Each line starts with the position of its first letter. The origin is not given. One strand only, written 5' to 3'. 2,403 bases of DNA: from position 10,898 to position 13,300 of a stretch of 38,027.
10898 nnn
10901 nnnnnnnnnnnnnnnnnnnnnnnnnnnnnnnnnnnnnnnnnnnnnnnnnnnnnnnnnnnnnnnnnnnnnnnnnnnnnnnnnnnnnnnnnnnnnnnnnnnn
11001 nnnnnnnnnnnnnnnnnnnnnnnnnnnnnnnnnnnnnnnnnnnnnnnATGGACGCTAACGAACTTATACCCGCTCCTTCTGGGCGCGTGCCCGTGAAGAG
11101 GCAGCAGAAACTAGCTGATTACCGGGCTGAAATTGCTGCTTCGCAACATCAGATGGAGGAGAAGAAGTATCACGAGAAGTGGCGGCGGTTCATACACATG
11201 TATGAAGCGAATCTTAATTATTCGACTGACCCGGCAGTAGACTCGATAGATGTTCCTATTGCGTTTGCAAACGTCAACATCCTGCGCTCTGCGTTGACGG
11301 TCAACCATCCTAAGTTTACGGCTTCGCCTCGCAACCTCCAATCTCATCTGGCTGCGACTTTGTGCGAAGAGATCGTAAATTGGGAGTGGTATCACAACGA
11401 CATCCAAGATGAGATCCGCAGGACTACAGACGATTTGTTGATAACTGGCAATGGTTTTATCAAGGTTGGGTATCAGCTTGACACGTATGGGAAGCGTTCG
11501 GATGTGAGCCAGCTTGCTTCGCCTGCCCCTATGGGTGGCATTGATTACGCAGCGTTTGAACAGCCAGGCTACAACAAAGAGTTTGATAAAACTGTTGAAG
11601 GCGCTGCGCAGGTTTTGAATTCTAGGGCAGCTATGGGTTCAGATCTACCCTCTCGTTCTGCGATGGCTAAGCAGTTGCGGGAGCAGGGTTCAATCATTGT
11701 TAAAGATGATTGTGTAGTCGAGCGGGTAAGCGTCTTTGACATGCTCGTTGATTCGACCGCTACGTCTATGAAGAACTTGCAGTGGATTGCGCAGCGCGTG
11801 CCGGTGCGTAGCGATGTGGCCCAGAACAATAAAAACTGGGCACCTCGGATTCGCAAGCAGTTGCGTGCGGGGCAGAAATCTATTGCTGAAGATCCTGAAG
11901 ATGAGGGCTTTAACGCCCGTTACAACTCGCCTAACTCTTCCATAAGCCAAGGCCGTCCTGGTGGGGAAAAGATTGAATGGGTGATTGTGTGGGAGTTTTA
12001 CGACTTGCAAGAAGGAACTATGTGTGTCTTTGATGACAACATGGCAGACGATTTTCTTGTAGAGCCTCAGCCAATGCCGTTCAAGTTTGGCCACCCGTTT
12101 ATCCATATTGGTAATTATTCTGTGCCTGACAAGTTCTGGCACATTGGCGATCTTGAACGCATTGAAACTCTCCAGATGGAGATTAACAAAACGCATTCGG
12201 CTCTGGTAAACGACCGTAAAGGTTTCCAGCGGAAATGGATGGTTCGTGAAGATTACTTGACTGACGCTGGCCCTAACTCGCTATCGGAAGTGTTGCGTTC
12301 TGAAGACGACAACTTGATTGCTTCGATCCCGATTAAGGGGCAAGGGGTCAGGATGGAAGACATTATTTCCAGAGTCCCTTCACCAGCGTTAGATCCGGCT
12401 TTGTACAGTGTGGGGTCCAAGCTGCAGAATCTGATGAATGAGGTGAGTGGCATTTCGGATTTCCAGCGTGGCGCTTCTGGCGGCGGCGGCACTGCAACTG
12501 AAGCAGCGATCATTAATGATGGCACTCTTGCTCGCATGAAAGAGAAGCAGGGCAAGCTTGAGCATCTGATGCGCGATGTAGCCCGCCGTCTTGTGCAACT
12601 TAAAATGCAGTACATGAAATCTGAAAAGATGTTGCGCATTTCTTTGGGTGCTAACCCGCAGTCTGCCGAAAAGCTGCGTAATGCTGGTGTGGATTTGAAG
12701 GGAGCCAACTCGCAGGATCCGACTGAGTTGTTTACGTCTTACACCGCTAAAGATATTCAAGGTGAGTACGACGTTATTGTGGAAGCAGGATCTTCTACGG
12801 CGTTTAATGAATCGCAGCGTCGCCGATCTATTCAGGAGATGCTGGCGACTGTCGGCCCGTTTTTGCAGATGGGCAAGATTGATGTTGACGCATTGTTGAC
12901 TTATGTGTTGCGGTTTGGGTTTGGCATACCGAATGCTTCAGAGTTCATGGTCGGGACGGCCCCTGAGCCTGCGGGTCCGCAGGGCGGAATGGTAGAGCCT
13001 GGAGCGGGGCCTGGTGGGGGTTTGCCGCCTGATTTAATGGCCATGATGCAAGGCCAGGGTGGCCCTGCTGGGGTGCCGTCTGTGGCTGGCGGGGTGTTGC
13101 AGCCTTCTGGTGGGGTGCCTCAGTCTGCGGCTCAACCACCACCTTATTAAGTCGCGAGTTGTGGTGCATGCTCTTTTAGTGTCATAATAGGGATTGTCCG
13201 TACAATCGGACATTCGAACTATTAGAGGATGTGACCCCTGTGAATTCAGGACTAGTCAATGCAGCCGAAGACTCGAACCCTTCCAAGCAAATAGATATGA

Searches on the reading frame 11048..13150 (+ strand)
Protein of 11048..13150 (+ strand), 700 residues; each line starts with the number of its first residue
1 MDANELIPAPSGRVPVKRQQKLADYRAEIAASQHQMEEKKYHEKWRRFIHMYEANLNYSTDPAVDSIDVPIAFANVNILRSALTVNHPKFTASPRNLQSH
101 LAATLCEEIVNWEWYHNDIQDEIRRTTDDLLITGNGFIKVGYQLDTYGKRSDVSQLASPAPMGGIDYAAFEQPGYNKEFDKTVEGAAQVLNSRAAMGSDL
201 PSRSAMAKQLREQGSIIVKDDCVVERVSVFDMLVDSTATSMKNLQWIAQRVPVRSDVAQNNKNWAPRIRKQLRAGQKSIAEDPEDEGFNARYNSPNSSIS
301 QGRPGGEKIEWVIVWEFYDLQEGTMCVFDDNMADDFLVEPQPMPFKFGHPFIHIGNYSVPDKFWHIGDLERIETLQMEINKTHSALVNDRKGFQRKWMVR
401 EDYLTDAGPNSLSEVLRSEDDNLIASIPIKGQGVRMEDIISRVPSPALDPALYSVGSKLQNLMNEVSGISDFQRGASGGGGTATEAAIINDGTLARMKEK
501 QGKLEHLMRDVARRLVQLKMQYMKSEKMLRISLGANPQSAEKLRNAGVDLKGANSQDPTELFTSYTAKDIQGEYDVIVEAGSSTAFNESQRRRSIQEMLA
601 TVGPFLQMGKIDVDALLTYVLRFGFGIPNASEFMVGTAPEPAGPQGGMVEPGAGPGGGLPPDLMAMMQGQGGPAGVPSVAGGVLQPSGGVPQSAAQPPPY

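Call 10: search_protein_families(library=phrogs, proteins=[window:11048-13150:+], max_evalue=0.01)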
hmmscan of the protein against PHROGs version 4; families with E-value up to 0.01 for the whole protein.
window:11048-13150:+ (700 aa): 4 families
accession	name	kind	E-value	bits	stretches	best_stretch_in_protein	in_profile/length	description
phrog_156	-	head and packaging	1.7e-27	97.2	1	326-611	274-539/681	portal protein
phrog_1216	-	head and packaging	1.8e-11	44.3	1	90-377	90-369/714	portal protein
phrog_12082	-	head and packaging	3.8e-11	43.2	2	25-147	24-146/715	portal protein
phrog_332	-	connector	0.00025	20.5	1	77-621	74-495/560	head-tail adaptor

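Call 11: search_protein_families(library=pfam, proteins=[window:11048-13150:+], max_evalue=0.01)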
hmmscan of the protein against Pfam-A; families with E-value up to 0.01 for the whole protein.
window:11048-13150:+ (700 aa): 3 families
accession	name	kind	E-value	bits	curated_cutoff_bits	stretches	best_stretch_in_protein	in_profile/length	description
PF16510.12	P22_portal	-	3.5e-14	52.7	26.1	1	335-609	261-521/594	Phage P22-like portal protein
PF23899.1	SU10_portal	-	4e-09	35.9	30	1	90-531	73-486/593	Phage SU10 portal protein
PF05133.19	SPP1_portal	-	9.4e-09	35.1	25.5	1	315-522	155-349/416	Phage portal protein, SPP1 Gp6-like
